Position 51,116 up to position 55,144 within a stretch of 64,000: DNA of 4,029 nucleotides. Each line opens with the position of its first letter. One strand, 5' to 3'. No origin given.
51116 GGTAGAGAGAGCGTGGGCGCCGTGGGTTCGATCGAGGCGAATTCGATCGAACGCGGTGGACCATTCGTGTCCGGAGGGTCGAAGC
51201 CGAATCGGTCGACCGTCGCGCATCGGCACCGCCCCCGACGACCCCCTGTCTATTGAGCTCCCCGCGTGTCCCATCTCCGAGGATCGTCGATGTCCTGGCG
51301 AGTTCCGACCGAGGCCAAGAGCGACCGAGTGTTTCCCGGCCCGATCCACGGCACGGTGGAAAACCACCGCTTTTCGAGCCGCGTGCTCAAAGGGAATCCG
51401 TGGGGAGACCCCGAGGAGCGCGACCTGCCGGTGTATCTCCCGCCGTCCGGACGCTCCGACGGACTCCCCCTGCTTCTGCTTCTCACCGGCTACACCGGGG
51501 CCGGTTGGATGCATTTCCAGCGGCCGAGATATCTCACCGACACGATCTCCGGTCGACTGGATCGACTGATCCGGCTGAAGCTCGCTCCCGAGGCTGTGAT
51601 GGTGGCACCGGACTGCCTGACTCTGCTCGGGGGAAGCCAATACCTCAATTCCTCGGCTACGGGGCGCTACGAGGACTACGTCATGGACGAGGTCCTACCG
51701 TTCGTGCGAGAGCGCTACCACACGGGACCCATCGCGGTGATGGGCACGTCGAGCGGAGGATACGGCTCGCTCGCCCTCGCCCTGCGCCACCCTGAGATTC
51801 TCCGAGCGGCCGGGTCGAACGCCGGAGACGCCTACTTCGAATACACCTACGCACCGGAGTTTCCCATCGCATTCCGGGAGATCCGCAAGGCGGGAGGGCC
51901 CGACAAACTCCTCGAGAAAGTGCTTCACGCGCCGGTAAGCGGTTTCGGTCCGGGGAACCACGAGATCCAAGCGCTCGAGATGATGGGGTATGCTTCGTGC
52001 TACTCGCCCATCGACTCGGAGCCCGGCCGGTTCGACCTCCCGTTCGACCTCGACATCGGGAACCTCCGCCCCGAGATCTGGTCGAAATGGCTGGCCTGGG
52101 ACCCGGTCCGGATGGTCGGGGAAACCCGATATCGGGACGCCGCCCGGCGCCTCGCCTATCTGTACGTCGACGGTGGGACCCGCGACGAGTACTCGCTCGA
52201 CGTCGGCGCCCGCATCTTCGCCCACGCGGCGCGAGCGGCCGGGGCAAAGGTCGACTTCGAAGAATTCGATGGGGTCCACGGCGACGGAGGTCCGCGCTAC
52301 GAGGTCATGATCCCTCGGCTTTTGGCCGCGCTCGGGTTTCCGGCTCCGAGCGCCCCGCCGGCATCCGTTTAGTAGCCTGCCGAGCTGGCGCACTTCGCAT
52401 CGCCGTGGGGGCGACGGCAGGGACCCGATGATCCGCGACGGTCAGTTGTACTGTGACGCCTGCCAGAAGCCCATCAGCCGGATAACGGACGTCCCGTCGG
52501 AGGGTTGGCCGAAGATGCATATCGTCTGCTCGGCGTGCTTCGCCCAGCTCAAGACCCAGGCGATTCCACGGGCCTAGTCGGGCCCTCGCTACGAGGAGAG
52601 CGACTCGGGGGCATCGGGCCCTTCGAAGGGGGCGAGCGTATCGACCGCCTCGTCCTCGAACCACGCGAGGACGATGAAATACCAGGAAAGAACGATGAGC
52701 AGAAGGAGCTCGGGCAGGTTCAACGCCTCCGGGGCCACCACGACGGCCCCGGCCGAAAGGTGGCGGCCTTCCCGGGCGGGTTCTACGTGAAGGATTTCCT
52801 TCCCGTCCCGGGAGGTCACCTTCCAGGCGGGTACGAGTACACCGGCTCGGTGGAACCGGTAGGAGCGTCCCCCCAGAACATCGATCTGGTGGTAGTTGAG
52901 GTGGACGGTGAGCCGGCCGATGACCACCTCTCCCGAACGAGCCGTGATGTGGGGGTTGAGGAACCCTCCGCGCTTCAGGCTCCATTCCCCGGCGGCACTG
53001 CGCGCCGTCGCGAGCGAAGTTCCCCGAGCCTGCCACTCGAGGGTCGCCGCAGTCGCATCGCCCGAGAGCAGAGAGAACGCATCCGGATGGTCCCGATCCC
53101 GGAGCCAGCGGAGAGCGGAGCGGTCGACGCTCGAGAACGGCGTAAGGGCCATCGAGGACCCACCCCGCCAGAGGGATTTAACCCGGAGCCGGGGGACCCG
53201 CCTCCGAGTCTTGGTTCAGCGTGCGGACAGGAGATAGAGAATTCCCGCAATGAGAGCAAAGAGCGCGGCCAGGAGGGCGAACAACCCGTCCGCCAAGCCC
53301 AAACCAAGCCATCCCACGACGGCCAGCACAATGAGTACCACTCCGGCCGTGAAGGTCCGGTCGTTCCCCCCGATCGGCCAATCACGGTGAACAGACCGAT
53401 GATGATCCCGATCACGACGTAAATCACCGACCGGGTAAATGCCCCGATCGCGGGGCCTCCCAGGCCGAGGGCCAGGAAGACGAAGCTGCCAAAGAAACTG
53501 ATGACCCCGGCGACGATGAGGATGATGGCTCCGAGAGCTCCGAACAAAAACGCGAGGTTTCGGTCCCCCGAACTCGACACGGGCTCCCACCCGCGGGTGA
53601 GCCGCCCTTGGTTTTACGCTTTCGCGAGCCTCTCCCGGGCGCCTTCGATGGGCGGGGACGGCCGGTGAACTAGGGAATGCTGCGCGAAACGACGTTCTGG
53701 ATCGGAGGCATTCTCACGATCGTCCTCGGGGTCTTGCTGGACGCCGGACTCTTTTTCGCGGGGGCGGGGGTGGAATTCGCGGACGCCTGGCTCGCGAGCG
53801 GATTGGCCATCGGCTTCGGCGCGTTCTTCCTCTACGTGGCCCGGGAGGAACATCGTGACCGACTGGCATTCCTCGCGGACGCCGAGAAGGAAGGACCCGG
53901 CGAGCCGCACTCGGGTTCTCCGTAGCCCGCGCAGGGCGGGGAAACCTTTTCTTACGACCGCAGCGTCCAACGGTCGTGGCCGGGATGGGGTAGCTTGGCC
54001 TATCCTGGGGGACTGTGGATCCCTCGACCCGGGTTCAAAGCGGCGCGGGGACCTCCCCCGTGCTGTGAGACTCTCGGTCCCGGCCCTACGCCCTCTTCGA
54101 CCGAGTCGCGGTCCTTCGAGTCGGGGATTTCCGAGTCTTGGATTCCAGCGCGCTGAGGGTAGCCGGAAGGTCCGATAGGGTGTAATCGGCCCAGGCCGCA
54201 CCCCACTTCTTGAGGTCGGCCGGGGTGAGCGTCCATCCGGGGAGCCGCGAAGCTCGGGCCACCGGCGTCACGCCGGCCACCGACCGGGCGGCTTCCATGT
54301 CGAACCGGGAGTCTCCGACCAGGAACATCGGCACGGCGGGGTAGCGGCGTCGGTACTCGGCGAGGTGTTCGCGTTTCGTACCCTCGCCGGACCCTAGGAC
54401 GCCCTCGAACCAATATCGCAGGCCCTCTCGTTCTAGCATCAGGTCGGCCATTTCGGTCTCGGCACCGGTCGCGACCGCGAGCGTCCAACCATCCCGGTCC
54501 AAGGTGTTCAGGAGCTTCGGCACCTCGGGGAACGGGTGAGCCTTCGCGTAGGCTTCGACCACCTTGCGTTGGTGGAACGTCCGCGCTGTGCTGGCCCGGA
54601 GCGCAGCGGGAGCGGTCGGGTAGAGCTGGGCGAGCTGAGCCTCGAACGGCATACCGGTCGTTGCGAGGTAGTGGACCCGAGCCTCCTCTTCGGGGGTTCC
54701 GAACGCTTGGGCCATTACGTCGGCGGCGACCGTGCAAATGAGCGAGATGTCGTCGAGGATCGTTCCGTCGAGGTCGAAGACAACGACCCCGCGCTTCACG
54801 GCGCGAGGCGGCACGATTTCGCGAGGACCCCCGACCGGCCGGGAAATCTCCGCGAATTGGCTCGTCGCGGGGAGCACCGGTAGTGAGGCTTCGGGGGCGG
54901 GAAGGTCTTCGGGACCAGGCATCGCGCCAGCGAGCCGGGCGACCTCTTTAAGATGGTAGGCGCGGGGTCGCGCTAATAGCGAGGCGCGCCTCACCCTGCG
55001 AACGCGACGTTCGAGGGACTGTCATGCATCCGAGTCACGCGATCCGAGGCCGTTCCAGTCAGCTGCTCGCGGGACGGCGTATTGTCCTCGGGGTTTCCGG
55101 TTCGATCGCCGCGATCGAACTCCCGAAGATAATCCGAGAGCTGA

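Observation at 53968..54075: tRNA-His with a 32-nt intron inside the T-loop and a textbook hBHBh' splice motif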

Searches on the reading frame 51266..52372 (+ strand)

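Call 11: search_protein_families(library=pfam, proteins=[window:51266-52372:+], max_evalue=0.001)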
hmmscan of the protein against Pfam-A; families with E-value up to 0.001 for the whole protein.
window:51266-52372:+ (368 aa): 2 families
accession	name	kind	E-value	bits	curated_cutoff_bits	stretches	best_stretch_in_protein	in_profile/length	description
PF00756.26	Esterase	-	1.8e-12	48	22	1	51-324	7-212/251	Putative esterase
PF00561.26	Abhydrolase_1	-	8.9e-05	22.7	25.8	1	129-187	47-102/245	alpha/beta hydrolase fold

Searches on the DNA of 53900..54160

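Call 5: search_rna_families(source=window, start=53900, end=54160, threshold=evalue, max_evalue=10, show_alignments=3)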
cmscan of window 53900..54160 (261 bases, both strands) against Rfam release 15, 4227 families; matches with E-value up to 10: 2.
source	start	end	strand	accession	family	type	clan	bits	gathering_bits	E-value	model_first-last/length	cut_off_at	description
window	54007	54097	+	RF03981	mir-8799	Gene; miRNA;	CL00146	16.4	46.2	5.5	1-90/90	no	mir-8799 microRNA precursor family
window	53970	54018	+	RF01528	CC3513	Gene; sRNA;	-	12.3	40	5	85-136/176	no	caulobacter sRNA CC3513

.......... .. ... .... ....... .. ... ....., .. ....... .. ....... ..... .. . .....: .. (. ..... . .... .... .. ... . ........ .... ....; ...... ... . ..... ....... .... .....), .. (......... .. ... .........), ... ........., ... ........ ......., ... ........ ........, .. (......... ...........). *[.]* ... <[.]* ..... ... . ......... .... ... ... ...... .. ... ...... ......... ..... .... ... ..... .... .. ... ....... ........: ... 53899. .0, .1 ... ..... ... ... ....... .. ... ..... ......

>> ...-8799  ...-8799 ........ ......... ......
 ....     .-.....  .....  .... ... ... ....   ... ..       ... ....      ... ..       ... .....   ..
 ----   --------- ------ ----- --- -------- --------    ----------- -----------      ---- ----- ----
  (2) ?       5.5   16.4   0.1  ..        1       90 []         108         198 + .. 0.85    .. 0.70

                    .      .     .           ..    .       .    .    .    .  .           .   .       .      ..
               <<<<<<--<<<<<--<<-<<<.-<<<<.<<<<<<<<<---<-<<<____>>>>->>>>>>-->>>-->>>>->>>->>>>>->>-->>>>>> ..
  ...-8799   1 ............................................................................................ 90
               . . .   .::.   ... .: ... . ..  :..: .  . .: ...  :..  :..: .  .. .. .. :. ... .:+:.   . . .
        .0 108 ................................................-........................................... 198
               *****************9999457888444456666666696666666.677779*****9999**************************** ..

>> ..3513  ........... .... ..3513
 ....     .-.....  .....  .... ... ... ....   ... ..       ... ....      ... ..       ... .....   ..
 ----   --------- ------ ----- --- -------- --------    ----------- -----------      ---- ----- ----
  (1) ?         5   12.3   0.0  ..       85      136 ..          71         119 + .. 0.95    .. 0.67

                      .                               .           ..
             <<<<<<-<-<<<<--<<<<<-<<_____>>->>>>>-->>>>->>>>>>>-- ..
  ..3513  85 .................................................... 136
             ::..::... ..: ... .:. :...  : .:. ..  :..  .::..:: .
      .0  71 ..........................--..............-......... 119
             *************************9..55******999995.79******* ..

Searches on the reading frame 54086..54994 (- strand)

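Call 11: search_protein_families(library=pfam, proteins=[window:54086-54994:-], max_evalue=0.001)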
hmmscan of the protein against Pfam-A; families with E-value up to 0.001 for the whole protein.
window:54086-54994:- (302 aa): 3 families
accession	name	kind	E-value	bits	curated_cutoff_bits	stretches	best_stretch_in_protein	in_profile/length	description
PF13419.12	HAD_2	-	2.9e-16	60.5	23.8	1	71-238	1-170/178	Haloacid dehalogenase-like hydrolase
PF00702.32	Hydrolase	-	4e-13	50.6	26.4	1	70-238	3-189/191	haloacid dehalogenase-like hydrolase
PF12710.13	HAD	-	7.6e-09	36.7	27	1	71-237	1-189/189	haloacid dehalogenase-like hydrolase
